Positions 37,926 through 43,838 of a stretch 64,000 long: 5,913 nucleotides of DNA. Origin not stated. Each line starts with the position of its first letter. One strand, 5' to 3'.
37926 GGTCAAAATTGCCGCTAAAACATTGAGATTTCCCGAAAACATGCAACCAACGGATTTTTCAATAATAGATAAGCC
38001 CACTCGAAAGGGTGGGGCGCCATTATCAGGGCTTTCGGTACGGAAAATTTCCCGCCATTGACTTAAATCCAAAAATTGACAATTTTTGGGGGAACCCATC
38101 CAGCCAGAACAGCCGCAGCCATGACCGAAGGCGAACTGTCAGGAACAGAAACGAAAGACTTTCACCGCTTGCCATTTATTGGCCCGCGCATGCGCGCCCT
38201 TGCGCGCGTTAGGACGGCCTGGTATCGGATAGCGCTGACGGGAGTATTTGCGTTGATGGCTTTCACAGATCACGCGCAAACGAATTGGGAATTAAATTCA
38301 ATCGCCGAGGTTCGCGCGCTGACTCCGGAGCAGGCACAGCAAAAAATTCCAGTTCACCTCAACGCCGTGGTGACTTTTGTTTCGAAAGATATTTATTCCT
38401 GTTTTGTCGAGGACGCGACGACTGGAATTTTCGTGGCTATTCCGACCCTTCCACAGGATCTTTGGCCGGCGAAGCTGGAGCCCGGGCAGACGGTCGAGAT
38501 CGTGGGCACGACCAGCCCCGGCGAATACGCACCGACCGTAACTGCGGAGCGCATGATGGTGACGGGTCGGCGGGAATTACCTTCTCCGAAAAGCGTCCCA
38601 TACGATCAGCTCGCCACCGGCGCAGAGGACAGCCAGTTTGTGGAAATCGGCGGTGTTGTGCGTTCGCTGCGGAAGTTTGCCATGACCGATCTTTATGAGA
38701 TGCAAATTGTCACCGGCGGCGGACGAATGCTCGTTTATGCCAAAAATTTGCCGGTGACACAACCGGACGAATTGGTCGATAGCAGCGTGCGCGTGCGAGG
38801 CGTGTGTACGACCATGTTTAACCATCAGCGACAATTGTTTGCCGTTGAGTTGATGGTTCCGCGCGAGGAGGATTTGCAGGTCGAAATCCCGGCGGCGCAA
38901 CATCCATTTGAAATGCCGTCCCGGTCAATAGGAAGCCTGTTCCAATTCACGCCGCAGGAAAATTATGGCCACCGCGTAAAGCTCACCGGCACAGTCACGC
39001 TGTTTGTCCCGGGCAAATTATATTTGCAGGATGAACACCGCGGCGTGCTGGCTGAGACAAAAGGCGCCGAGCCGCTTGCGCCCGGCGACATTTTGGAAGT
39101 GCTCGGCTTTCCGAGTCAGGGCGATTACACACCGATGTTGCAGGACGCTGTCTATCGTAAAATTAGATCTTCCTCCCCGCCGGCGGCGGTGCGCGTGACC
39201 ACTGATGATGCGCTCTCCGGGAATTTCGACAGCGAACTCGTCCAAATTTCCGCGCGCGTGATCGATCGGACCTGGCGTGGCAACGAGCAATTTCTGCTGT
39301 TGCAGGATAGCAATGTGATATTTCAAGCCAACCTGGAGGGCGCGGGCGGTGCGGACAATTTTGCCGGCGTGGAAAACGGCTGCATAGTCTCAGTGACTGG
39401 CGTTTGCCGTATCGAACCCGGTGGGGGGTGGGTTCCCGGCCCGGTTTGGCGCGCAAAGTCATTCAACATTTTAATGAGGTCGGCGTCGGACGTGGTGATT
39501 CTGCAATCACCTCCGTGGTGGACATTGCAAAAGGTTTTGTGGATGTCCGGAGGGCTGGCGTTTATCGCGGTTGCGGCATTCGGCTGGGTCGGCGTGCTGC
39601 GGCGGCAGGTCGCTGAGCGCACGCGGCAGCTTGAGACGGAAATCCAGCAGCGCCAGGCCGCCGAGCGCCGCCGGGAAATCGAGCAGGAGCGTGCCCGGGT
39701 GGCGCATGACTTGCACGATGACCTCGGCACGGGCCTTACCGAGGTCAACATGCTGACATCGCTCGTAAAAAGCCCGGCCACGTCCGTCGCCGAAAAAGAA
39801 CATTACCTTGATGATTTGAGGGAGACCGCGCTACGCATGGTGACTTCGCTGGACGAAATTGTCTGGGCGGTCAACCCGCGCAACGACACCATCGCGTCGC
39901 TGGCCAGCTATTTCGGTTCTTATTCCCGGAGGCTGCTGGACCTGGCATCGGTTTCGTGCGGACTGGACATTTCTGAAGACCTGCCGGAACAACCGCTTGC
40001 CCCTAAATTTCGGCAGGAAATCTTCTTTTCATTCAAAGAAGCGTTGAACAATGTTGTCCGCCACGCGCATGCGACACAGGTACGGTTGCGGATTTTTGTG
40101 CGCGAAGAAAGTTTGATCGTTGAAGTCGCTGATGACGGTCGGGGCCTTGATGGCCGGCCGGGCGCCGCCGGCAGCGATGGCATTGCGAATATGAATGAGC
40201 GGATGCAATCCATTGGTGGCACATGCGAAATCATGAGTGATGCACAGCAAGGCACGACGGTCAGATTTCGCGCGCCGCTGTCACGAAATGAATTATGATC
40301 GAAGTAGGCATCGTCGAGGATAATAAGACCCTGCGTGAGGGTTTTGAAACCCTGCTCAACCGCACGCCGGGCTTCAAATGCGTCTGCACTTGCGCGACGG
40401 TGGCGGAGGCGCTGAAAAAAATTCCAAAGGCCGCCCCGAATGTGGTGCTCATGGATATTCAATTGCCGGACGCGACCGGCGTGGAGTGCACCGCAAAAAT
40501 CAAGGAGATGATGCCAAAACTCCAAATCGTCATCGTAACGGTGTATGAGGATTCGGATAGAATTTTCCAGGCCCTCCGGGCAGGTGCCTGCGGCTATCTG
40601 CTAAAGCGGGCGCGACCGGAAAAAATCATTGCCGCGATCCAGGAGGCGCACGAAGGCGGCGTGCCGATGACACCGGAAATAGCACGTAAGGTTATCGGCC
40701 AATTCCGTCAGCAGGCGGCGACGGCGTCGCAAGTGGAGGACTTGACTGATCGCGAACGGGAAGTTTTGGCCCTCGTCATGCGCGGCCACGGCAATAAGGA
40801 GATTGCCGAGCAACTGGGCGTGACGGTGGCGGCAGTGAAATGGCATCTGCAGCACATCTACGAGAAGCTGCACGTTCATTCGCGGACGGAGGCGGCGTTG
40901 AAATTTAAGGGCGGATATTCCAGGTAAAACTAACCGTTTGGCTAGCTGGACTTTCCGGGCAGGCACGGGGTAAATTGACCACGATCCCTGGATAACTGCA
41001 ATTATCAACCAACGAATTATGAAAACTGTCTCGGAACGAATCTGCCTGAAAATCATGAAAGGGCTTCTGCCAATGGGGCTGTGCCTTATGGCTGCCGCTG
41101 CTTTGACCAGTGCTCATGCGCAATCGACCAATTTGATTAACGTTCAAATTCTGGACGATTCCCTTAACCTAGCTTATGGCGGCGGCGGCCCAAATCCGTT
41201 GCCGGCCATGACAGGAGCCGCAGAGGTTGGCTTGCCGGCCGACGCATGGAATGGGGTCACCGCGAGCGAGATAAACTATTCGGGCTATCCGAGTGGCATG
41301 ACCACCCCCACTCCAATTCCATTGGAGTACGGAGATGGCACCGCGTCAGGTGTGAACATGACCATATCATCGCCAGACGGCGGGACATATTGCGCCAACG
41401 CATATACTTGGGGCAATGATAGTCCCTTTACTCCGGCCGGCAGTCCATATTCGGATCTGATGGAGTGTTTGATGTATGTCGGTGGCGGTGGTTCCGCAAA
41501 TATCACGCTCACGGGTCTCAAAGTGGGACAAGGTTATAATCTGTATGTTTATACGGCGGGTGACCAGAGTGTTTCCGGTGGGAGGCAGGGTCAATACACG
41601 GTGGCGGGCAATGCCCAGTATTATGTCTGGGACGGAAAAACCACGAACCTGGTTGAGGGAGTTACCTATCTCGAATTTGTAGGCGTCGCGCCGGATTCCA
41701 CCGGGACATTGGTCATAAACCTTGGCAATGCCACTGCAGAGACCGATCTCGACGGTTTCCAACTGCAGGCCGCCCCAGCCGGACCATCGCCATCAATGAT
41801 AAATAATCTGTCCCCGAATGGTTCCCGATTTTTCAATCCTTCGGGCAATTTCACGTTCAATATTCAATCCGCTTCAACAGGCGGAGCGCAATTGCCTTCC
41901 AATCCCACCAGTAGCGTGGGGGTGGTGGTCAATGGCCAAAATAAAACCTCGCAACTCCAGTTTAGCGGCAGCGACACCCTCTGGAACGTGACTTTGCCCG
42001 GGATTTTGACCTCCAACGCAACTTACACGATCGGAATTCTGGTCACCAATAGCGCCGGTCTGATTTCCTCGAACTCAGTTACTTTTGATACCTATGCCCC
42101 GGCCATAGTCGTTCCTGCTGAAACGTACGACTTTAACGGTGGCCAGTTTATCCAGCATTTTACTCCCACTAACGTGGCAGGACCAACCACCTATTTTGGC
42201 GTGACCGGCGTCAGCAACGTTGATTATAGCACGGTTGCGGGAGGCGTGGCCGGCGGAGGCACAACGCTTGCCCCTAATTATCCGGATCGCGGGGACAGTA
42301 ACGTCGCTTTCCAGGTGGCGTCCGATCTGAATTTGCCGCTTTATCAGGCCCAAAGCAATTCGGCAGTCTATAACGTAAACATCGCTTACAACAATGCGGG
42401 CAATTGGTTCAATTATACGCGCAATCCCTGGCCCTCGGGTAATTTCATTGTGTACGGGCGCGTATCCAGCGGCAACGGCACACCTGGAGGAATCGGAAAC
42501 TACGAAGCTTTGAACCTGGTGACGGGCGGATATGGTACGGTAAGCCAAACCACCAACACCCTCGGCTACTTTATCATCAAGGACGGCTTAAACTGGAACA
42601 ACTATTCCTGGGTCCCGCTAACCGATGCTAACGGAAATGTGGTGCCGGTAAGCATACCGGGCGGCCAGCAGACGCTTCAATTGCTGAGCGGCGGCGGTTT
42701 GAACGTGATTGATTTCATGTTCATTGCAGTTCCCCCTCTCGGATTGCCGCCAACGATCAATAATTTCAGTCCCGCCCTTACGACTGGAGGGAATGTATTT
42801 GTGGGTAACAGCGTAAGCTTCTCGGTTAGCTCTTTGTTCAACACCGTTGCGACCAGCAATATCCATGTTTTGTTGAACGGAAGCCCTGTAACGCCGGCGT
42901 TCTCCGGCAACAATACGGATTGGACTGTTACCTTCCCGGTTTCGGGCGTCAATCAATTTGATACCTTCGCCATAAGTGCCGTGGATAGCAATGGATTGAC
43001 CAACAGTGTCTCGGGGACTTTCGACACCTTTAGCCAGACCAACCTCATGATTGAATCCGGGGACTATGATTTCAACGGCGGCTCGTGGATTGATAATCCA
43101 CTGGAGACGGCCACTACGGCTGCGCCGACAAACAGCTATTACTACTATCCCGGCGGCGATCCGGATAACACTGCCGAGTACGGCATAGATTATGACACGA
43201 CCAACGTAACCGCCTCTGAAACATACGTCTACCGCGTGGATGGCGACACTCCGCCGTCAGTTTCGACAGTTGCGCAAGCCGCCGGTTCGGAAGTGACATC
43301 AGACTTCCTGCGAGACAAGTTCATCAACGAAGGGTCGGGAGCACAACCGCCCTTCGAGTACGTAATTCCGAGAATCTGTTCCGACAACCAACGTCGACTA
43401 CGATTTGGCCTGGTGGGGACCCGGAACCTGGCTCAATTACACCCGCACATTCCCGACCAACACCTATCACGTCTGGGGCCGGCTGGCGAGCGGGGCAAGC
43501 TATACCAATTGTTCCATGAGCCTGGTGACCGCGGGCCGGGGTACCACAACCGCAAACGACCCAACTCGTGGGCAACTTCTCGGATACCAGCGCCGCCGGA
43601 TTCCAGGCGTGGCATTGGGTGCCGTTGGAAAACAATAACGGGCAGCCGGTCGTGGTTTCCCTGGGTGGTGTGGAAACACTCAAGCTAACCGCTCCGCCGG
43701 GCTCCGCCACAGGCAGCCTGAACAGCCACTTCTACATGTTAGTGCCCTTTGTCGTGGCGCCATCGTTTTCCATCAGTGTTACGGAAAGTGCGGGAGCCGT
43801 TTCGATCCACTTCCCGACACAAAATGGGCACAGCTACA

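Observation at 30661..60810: Recurrent pair of a giant beta-sandwich secreted protein and an H-X9-DG pseudopilin, wired into GH operons and two-component systems: a candidate SusC/D-independent glycan-utilisation architecture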

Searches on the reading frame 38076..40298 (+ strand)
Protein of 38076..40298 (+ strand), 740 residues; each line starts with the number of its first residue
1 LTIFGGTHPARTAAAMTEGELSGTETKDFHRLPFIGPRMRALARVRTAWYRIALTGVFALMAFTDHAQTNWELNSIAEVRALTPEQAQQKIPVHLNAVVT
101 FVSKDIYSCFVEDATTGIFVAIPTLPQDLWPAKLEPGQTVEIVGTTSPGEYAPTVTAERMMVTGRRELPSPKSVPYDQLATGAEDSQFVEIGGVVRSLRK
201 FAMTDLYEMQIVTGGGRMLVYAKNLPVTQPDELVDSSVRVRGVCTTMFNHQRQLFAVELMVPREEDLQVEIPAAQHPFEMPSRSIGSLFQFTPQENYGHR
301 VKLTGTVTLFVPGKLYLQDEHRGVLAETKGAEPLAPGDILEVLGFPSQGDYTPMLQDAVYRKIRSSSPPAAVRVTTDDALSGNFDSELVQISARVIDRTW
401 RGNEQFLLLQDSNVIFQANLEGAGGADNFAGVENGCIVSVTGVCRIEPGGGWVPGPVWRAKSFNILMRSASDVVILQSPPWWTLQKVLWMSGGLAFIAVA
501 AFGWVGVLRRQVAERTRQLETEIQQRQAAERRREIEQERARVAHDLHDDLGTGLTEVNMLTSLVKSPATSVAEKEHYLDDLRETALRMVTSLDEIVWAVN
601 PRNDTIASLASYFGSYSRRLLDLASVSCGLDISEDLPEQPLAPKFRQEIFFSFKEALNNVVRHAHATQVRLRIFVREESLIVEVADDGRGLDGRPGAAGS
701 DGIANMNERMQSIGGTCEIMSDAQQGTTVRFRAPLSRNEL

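Call 4: search_protein_families(library=pfam, proteins=[window:38076-40298:+], max_evalue=0.01)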
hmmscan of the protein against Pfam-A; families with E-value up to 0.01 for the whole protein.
window:38076-40298:+ (740 aa): 4 families
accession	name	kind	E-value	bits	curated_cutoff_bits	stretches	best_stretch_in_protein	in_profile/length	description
PF02518.31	HATPase_c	-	3e-09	37.7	26.4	1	653-736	10-110/111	Histidine kinase-, DNA gyrase B-, and HSP90-like ATPase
PF07730.19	HisKA_3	-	2.5e-06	28.4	24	1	538-602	1-66/68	Histidine kinase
PF13581.12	HATPase_c_2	-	1.4e-05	25.5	27.4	1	641-694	24-82/127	Histidine kinase-like ATPase domain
PF01336.31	tRNA_anti-codon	-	0.00031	21.1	27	0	389-450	1-63/75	OB-fold nucleic acid binding domain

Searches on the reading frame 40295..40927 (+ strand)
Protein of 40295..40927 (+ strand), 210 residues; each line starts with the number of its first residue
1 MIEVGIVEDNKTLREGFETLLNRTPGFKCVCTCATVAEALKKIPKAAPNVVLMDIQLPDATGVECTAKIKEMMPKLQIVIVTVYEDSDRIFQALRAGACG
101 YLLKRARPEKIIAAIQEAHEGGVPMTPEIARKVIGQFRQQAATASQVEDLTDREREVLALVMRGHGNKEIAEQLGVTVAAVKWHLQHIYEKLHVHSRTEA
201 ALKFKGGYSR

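Call 4: search_protein_families(library=pfam, proteins=[window:40295-40927:+], max_evalue=0.01)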
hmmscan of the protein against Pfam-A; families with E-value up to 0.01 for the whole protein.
window:40295-40927:+ (210 aa): 9 families
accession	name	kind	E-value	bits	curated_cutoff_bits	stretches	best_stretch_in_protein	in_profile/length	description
PF00072.30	Response_reg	-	4.1e-25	88.6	30.2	1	5-116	2-111/111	Response regulator receiver domain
PF00196.25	GerE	-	3e-18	65.6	23.5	1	150-202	3-55/57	Bacterial regulatory proteins, luxR family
PF08281.18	Sigma70_r4_2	-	6.8e-08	32.5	25.7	1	147-192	8-54/54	Sigma-70, region 4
PF04545.22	Sigma70_r4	-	9.1e-05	22.3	24.1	1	149-192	4-48/50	Sigma-70, region 4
PF07638.17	Sigma70_ECF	-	0.00033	21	21.1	1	146-196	132-183/185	ECF sigma factor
PF04967.18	HTH_10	-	0.0012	19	23.1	0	163-192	22-51/53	HTH DNA binding domain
PF13412.12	HTH_24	-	0.0024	17.9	21.9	1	166-186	19-39/48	Winged helix-turn-helix DNA-binding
PF12840.13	HTH_20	-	0.0041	17.5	27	0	168-186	22-40/51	Helix-turn-helix domain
PF13384.12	HTH_23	-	0.0065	16.7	24.6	0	155-182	8-35/50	Homeodomain-like domain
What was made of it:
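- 40295..40927 (+): RR1: NarL/LuxR-type response regulator (REC + GerE). call 4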

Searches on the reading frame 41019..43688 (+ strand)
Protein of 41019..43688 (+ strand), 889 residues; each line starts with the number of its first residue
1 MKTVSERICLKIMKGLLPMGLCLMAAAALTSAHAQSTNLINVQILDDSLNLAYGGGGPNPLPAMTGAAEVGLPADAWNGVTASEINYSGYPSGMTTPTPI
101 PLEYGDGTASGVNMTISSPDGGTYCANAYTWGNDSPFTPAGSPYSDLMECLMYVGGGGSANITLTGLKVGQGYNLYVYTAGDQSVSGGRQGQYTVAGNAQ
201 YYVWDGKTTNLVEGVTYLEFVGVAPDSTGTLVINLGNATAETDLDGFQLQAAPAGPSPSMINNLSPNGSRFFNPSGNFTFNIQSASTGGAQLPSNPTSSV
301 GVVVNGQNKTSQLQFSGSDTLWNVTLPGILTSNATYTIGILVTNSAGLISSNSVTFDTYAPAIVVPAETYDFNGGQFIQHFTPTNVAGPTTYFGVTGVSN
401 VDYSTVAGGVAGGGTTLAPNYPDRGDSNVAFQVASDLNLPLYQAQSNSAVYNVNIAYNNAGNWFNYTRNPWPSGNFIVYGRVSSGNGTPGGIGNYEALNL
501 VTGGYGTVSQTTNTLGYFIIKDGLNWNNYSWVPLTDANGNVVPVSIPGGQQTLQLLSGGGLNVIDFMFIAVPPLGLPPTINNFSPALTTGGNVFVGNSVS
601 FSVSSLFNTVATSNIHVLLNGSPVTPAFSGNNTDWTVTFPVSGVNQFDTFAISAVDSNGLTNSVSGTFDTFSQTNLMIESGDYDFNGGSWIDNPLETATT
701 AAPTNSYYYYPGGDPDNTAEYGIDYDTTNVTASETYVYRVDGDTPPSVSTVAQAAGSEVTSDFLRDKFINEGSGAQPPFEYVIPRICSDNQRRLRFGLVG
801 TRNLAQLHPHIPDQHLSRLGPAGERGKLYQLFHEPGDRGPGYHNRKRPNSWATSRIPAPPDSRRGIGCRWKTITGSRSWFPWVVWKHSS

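Call 3: search_protein_families(library=pfam, proteins=[window:41019-43688:+], max_evalue=0.01)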
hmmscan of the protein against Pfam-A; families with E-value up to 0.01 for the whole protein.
window:41019-43688:+ (889 aa): 0 families

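Call 5: search_protein_families(library=ncbifam, proteins=[window:41019-43688:+], max_evalue=0.01)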
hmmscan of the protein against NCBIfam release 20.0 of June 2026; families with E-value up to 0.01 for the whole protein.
window:41019-43688:+ (889 aa): 0 families

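Call 68: search_solved_structures(query=window:41019-43688:+, max_evalue=1)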
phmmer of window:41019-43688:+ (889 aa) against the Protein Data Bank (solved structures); distinct sequences matched with E-value up to 1: 0.
